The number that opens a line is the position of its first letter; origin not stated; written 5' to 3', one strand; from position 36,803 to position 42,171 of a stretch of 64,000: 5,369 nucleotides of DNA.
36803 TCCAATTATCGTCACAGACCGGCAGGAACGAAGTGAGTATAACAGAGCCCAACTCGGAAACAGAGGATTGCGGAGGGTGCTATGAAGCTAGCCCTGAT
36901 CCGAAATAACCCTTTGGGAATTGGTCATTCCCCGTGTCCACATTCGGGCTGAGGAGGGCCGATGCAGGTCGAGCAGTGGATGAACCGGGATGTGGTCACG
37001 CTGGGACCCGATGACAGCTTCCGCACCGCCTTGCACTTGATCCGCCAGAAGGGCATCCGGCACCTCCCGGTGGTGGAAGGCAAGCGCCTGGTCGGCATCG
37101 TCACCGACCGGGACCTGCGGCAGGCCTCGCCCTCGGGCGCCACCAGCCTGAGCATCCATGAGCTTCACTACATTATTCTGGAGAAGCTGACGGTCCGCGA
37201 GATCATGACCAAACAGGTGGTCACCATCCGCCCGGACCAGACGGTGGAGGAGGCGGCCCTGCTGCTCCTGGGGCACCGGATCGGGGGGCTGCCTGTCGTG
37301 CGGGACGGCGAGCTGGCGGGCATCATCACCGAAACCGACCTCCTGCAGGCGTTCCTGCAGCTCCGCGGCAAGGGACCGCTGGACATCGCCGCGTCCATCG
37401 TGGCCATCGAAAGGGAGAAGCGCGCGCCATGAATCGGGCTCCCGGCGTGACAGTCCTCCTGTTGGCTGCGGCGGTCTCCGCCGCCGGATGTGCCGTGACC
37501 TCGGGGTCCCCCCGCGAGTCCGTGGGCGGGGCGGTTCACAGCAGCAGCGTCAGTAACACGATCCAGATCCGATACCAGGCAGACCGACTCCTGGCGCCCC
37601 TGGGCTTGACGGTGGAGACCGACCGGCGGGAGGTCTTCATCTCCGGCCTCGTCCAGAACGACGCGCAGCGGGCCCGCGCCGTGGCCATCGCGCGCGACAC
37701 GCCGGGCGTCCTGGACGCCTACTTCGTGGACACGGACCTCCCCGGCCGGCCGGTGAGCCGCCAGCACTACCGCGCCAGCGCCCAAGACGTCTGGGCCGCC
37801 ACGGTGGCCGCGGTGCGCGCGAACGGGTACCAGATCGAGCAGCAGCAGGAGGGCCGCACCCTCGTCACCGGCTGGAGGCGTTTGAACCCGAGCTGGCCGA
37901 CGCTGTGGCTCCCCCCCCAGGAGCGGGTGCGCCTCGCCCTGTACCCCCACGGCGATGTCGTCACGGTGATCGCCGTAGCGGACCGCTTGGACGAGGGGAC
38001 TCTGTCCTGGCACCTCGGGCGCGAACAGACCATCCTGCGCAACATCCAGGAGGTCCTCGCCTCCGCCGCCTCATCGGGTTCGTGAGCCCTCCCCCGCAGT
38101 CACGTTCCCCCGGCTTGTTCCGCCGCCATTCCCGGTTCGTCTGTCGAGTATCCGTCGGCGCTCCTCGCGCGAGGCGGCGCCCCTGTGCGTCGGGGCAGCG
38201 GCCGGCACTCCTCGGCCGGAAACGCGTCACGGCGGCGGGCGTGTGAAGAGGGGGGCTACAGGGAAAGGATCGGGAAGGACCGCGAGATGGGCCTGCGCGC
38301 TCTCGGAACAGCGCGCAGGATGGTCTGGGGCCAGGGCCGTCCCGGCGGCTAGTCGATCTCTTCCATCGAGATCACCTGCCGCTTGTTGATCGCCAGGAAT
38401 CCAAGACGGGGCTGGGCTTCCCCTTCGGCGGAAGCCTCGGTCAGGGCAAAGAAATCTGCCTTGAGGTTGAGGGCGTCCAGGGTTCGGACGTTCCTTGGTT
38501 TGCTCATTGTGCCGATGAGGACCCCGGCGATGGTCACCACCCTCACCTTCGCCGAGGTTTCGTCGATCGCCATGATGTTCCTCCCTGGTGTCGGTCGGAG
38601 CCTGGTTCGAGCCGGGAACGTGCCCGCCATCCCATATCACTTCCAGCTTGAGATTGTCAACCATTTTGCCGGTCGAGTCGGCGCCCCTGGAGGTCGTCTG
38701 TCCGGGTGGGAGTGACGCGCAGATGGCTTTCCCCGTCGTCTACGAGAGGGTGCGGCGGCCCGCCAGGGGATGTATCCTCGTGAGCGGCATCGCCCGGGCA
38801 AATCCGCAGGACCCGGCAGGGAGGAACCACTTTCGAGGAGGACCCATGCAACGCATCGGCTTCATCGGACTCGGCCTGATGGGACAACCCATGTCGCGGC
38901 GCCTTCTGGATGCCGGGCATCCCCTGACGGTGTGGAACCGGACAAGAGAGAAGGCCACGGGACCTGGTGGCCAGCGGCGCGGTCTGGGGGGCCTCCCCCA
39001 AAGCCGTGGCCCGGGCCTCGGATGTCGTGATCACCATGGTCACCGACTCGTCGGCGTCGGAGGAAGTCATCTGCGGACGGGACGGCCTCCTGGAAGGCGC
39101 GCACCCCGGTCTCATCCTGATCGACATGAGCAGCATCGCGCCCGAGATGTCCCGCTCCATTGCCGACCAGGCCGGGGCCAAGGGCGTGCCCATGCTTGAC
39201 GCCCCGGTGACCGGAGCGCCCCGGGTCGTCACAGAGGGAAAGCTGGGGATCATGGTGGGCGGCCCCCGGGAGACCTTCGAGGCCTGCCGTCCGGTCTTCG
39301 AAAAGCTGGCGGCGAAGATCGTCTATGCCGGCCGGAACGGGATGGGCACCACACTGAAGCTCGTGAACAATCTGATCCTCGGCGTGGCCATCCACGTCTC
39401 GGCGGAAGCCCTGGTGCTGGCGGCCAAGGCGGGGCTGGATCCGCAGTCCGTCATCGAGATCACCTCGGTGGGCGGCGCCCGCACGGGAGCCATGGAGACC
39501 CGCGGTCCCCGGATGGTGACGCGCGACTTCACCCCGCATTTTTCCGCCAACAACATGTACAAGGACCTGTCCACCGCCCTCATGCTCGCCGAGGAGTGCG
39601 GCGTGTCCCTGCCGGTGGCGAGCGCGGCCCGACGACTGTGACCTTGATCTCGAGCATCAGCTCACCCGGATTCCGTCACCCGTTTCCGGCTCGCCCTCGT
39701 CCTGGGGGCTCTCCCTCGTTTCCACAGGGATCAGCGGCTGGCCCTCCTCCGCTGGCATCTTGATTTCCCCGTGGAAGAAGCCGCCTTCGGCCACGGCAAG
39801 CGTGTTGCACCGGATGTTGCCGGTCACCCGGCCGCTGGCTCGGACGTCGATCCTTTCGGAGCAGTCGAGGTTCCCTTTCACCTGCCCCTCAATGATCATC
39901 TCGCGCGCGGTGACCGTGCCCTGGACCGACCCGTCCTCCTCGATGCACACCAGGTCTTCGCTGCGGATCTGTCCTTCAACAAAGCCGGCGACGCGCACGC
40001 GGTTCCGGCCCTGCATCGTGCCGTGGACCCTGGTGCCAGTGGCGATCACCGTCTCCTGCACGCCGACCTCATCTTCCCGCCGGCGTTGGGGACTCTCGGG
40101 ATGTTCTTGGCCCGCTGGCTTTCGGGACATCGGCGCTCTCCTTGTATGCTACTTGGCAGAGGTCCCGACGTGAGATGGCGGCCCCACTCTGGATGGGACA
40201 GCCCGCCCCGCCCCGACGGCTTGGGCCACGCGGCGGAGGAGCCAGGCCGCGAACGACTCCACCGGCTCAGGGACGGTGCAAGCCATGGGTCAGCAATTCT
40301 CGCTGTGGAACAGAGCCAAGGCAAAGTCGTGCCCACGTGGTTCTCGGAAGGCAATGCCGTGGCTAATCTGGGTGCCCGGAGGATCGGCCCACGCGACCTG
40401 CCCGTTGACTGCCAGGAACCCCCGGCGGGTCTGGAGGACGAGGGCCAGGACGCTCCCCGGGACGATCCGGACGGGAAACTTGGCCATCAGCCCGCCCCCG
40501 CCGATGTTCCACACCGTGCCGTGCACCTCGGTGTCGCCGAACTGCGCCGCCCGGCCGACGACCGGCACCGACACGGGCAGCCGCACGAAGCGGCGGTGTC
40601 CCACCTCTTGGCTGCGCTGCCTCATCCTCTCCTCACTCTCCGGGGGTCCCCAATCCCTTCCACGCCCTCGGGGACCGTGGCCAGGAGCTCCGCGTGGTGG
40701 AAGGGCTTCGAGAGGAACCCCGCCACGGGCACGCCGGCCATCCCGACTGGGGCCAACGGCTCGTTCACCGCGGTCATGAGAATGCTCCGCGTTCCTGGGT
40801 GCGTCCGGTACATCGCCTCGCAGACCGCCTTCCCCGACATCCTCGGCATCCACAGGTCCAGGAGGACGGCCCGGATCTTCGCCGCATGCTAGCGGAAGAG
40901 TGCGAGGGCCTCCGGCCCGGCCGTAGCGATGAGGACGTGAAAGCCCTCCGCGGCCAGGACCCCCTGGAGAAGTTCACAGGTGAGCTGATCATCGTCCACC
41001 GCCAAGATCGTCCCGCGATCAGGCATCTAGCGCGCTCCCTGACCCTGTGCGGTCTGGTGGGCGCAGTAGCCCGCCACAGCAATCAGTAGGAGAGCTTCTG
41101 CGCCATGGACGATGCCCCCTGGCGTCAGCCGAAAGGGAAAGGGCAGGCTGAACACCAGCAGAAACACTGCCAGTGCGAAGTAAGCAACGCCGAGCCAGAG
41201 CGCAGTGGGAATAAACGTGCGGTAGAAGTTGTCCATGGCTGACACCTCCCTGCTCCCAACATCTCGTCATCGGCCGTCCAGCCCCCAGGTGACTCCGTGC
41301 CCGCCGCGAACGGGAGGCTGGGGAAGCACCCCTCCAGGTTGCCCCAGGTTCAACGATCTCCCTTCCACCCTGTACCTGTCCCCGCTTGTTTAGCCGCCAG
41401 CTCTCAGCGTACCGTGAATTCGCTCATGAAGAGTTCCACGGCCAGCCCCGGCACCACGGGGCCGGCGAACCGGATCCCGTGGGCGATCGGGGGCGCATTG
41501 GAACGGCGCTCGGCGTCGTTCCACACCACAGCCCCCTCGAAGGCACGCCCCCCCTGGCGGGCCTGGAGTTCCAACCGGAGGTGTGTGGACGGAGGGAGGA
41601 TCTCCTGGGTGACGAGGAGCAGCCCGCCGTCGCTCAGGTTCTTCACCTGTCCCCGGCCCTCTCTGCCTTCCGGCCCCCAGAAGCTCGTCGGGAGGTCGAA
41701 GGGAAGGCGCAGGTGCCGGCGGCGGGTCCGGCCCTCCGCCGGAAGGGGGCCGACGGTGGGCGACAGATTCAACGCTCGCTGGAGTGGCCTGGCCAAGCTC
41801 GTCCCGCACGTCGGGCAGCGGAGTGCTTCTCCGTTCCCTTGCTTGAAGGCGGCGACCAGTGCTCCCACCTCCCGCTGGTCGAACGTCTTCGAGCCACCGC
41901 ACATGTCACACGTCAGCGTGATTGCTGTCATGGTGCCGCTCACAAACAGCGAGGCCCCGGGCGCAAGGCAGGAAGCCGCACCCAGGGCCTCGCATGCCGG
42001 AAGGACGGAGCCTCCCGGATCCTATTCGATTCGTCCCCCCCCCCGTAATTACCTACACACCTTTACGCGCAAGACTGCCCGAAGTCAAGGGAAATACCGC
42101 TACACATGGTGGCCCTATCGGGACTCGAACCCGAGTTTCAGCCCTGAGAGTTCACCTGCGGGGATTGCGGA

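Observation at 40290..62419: Exceptional density of PilZ (c-di-GMP receptor) domains: about 13 domains in 10 loci within 22 kb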

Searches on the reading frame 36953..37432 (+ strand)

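Call 15: search_protein_families(library=pfam, max_evalue=0.01, proteins=[window:36953-37432:+])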
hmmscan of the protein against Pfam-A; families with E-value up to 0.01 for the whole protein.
window:36953-37432:+ (159 aa): 1 family
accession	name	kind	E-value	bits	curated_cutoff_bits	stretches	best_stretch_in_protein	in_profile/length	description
PF00571.33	CBS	-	6.6e-38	129.2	24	2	81-134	1-55/57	CBS domain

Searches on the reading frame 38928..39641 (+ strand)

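Call 15: search_protein_families(library=pfam, max_evalue=0.01, proteins=[window:38928-39641:+])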
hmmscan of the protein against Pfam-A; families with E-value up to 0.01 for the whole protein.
window:38928-39641:+ (237 aa): 2 families
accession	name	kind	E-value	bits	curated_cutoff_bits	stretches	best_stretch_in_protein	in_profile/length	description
PF03446.21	NAD_binding_2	-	1.9e-32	113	21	1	9-135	34-161/161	NAD binding domain of 6-phosphogluconate dehydrogenase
PF14833.11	NAD_binding_11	-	1e-26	94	30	1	138-237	1-101/122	NAD-binding of NADP-dependent 3-hydroxyisobutyrate dehydrogenase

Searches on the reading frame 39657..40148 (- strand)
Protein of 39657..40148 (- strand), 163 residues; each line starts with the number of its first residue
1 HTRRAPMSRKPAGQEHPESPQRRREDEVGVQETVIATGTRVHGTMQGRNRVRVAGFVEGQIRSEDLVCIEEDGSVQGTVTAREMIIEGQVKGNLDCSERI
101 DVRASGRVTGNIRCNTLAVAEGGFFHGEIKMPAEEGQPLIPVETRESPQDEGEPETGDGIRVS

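Call 15: search_protein_families(library=pfam, max_evalue=0.01, proteins=[window:39657-40148:-])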
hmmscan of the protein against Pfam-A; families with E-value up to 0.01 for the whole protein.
window:39657-40148:- (163 aa): 1 family
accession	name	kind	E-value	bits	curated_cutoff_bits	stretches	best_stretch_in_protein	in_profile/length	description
PF04519.19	Bactofilin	-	3.1e-26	91.9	27.9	1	33-129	1-97/98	Polymer-forming cytoskeletal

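Call 25: find_encoding_contigs(protein=window:39657-40130:-, flank=10000, max_places=6)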
Protein window:39657-40130:- (157 aa): no gene with exactly this product is on record in the collection.

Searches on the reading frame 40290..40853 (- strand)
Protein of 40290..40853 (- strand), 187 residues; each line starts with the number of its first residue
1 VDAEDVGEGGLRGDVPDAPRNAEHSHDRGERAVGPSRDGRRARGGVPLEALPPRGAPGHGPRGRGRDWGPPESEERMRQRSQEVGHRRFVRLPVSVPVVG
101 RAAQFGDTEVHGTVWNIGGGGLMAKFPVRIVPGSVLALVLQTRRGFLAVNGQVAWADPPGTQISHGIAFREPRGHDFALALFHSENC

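Call 5: search_protein_families(library=pfam, max_evalue=0.1, proteins=[window:40290-40853:-])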
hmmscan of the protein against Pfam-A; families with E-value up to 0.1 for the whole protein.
window:40290-40853:- (187 aa): 1 family
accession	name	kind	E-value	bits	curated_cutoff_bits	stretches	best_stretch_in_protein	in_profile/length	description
PF07238.19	PilZ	-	2.2e-07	31.6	22.5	1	87-175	3-91/102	PilZ domain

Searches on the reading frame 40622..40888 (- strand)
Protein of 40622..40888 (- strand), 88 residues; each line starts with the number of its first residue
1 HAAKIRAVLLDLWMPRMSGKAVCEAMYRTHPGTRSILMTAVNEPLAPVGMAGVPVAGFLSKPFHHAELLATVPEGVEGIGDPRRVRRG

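Call 6: search_protein_families(library=pfam, max_evalue=0.1, proteins=[window:40622-40888:-])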
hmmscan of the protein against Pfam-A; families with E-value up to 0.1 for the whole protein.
window:40622-40888:- (88 aa): 1 family
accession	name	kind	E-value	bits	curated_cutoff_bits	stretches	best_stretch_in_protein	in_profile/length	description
PF00072.30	Response_reg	-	5.8e-10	39.8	30.2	1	4-72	42-110/111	Response regulator receiver domain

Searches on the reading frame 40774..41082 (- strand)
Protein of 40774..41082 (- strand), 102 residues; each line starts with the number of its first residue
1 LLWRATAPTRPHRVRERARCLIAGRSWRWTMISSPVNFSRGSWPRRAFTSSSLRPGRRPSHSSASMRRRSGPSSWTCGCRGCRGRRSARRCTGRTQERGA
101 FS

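Call 15: search_protein_families(library=pfam, max_evalue=0.01, proteins=[window:40774-41082:-])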
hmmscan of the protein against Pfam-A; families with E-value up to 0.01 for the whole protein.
window:40774-41082:- (102 aa): 0 families

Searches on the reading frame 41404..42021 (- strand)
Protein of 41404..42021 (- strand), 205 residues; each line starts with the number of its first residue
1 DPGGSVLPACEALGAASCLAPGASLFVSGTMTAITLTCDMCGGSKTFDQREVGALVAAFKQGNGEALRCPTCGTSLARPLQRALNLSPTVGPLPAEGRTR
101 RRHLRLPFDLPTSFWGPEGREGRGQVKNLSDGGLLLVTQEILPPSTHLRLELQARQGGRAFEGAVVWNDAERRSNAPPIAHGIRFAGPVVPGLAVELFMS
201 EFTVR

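Call 5: search_protein_families(library=pfam, max_evalue=0.1, proteins=[window:41404-42021:-])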
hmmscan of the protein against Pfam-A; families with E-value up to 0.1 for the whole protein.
window:41404-42021:- (205 aa): 4 families
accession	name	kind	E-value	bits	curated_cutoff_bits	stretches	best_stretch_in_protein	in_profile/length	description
PF07238.19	PilZ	-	1.2e-07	32.4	22.5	1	100-185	2-85/102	PilZ domain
PF20120.5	DUF6510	-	0.00053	20.3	26.4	1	27-80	18-65/86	Family of unknown function (DUF6510)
PF04770.17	ZF-HD_dimer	-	0.038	14.8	27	0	31-52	33-54/55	ZF-HD protein dimerisation region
PF21344.3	Zn_ribbon_LysW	-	0.065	13.3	27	0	63-76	18-31/46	Alpha-aminoadipate carrier protein LysW-like, globular domain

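Call 60: search_protein_families(library=padloc, max_evalue=0.01, proteins=[window:41404-41943:-])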
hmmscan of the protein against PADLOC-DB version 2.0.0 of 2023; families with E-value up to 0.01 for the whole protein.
window:41404-41943:- (179 aa): 0 families
